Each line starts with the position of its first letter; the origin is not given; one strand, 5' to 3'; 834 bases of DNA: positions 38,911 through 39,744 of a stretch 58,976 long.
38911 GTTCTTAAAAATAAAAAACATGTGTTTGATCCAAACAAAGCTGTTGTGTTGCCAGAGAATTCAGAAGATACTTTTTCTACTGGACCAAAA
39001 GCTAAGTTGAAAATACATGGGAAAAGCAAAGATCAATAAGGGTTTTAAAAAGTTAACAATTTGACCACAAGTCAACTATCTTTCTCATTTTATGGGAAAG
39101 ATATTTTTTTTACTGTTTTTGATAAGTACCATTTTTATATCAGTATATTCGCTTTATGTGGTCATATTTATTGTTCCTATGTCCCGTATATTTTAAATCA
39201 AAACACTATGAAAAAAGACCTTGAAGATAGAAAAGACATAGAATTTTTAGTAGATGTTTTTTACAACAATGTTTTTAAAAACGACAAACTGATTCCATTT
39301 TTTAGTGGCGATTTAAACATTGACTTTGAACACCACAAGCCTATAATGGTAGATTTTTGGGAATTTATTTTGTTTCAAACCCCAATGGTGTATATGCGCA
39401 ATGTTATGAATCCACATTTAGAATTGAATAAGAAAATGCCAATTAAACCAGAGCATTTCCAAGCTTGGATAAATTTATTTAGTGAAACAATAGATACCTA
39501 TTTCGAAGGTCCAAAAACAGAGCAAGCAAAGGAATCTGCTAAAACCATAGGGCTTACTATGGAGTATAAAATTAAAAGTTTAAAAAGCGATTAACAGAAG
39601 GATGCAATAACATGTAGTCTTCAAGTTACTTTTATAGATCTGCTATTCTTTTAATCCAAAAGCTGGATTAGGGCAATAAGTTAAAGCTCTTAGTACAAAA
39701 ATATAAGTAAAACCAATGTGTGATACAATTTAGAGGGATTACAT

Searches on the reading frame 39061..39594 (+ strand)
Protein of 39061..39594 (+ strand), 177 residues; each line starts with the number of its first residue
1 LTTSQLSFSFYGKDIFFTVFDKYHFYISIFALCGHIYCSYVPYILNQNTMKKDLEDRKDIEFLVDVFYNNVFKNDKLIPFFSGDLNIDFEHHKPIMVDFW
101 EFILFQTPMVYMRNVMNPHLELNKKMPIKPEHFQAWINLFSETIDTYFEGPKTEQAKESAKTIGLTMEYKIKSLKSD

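Call 80: search_protein_families(library=pfam, proteins=[window:39061-39594:+], max_evalue=0.01)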
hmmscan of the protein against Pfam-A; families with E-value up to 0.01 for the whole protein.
window:39061-39594:+ (177 aa): 1 family
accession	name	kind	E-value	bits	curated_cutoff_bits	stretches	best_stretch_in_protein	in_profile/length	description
PF01152.27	Bac_globin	-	0.00088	19.9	21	1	59-155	11-107/121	Bacterial-like globin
